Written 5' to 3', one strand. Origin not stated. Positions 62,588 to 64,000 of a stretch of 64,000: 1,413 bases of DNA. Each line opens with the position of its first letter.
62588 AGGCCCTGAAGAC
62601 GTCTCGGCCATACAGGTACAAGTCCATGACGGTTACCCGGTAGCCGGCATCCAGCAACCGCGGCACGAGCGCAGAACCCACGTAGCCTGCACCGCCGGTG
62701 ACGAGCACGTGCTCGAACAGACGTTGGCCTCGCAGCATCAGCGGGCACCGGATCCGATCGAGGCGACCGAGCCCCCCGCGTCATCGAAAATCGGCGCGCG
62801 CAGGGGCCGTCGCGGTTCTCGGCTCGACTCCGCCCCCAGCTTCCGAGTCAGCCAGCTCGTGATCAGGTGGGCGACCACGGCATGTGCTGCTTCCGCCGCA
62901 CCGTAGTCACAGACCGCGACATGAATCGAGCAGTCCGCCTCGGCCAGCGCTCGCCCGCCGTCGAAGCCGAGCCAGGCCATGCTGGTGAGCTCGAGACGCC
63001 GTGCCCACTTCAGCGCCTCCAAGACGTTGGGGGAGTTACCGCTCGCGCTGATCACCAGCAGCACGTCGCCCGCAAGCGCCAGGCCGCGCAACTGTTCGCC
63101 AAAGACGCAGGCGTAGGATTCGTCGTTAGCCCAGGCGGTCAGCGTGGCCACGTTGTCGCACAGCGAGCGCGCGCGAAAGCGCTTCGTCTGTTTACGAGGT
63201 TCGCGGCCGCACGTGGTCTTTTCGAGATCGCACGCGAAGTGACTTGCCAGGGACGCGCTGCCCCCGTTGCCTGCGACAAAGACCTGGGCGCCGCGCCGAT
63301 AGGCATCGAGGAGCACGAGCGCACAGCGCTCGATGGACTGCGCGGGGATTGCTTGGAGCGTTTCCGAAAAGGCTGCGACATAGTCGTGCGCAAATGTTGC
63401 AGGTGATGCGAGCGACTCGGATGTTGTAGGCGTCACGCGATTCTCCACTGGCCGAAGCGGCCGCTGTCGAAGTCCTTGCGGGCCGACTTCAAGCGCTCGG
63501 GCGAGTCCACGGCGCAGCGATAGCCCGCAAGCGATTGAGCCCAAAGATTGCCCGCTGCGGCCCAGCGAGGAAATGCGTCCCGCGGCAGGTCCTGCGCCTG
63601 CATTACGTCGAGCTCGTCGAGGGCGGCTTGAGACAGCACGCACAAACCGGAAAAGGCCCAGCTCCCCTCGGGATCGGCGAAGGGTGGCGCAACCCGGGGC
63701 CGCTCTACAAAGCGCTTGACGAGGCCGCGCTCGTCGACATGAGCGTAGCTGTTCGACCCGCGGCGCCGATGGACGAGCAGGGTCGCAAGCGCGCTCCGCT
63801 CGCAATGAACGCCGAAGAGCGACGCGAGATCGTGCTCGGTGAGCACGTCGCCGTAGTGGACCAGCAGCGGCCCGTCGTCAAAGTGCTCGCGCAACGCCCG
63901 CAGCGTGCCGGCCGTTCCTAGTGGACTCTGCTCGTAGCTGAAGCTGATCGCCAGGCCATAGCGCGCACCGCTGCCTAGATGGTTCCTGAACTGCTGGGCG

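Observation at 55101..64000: Translationally coupled nucleotide-sugar cluster with ThDP E1 alpha/beta pair, two DegT aminotransferases and a radical SAM enzyme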

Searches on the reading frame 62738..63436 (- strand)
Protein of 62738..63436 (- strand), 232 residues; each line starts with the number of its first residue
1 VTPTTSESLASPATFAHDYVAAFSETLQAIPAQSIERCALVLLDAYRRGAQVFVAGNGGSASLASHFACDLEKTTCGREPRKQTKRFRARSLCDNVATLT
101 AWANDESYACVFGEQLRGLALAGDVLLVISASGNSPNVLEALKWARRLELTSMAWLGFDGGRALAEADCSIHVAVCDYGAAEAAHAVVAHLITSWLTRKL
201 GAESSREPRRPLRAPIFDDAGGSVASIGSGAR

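Call 5: search_protein_families(library=pfam, proteins=[window:62738-63361:-], max_evalue=0.01)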
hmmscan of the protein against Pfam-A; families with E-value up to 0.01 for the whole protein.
window:62738-63361:- (207 aa): 1 family
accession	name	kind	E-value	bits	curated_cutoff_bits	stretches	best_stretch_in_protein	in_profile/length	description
PF13580.11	SIS_2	-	2.1e-14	54.1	27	1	7-128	18-134/138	SIS domain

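Call 6: search_protein_families(library=ncbifam, proteins=[window:62738-63361:-], max_evalue=0.001)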
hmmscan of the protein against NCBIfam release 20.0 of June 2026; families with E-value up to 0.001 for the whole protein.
window:62738-63361:- (207 aa): 9 families
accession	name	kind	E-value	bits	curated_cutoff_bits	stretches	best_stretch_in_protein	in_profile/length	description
NF010547.0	PRK13938.1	equivalog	3.6e-27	95.3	320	1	17-173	38-189/196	D-sedoheptulose 7-phosphate isomerase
NF010546.0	PRK13936.1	equivalog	1.2e-26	93.7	276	1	7-173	26-190/197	phosphoheptose isomerase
TIGR00441.1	gmhA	equivalog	2.4e-26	92.7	209.45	1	16-168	3-150/154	D-sedoheptulose 7-phosphate isomerase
NF001628.0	PRK00414.1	equivalog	3.9e-22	78.8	265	1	8-167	28-182/192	D-sedoheptulose 7-phosphate isomerase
NF008138.0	PRK10886.1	equivalog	6e-18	65.3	352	1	4-137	22-149/196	DnaA initiator-associating protein DiaA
NF003915.0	PRK05441.1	subfamily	4.8e-06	25.8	168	1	8-150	46-184/300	N-acetylmuramic acid 6-phosphate etherase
TIGR03127.2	RuMP_HxlB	equivalog_domain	9.5e-05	22.3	160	0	84-126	59-101/178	6-phospho-3-hexuloisomerase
NF009222.0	PRK12570.1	subfamily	0.00014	20.8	255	1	17-148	62-189/307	N-acetylmuramic acid 6-phosphate etherase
NF046059.1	NagB_SO3506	equivalog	0.00017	21.1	430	1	74-163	66-152/330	glucosamine-6-phosphate deaminase NagB-II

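Call 82: search_solved_structures(query=window:62738-63436:-, max_evalue=0.00001)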
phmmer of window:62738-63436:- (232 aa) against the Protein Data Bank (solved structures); distinct sequences matched with E-value up to 0.00001: 15.
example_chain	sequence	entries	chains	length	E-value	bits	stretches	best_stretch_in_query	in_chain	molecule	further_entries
1x92_A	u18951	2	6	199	6.4e-22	81.4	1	25-200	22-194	PHOSPHOHEPTOSE ISOMERASE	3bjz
5by2_A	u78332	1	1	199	6.7e-22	81.3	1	31-194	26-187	Phosphoheptose isomerase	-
1tk9_A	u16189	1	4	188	1.6e-20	76.8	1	34-193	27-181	Phosphoheptose isomerase 1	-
5i01_A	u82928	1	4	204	2.6e-20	76.1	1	21-166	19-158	Phosphoheptose isomerase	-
2i22_A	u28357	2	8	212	2.2e-18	69.8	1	33-196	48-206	Phosphoheptose isomerase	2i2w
1x94_A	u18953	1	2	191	6.4e-18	68.3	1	33-198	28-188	putative Phosphoheptose isomerase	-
2yva_A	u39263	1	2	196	8.5e-18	67.9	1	27-164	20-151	DnaA initiator-associating protein diaA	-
4u6n_A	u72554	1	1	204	9.3e-18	67.8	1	27-164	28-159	DnaA initiator-associating protein DiaA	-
5ltz_A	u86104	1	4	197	2.8e-17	66.2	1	35-195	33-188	Phosphoheptose isomerase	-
5lu7_A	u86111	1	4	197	2.9e-17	66.1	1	35-195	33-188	Phosphoheptose isomerase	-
3trj_A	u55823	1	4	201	4.4e-17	65.5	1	16-201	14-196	Phosphoheptose isomerase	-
2xbl_A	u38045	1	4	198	7.2e-17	64.8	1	35-195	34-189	PHOSPHOHEPTOSE ISOMERASE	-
2x3y_A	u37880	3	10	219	9.9e-17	64.4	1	35-195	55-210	PHOSPHOHEPTOSE ISOMERASE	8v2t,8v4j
5lu5_A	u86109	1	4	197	1.3e-16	64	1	35-195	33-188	Phosphoheptose isomerase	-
5lu6_A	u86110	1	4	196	9.7e-16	61.1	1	35-195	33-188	Phosphoheptose isomerase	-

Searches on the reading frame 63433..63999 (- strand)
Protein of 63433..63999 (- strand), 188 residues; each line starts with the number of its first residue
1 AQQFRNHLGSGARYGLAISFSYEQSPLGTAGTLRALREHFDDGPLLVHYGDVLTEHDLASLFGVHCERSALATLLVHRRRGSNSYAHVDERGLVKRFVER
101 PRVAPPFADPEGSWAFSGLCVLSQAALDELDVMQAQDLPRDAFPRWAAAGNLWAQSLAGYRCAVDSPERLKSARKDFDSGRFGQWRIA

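Call 5: search_protein_families(library=pfam, proteins=[window:63433-63999:-], max_evalue=0.01)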
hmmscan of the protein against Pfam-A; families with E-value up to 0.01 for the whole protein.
window:63433-63999:- (188 aa): 1 family
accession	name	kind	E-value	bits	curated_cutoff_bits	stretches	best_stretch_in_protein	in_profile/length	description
PF00483.29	NTP_transferase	-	3.3e-10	40.4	21.2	1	3-137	60-200/245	Nucleotidyl transferase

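Call 6: search_protein_families(library=ncbifam, proteins=[window:63433-63999:-], max_evalue=0.001)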
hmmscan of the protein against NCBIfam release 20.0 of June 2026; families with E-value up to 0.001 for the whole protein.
window:63433-63999:- (188 aa): 7 families
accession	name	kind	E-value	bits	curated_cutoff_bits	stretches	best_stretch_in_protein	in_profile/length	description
NF052502.1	man1P_GTase_Rv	exception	2.4e-17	62.8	440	1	1-151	57-203/352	mannose-1-phosphate guanylyltransferase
NF045761.1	NAMPUrTaseMurU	equivalog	2.2e-11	44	250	1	2-174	58-224/226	N-acetylmuramate alpha-1-phosphate uridylyltransferase MurU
TIGR03992.1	Arch_glmU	subfamily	2e-07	30.2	292.1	1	2-133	58-179/393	bifunctional sugar-1-phosphate nucleotidylyltransferase/acetyltransferase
TIGR02623.1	G1P_cyt_trans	equivalog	8.4e-06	25.4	300.25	1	29-166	106-234/255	glucose-1-phosphate cytidylyltransferase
TIGR01208.1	rmlA_long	equivalog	1.4e-05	24.2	320.25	1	2-105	58-163/353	glucose-1-phosphate thymidylyltransferase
TIGR01207.1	rmlA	equivalog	0.00029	20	360.65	1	3-125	59-178/286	glucose-1-phosphate thymidylyltransferase RfbA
NF010934.1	PRK14354.1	equivalog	0.00069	18.2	450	1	18-100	64-152/447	bifunctional UDP-N-acetylglucosamine diphosphorylase/glucosamine-1-phosphate N-acetyltransferase GlmU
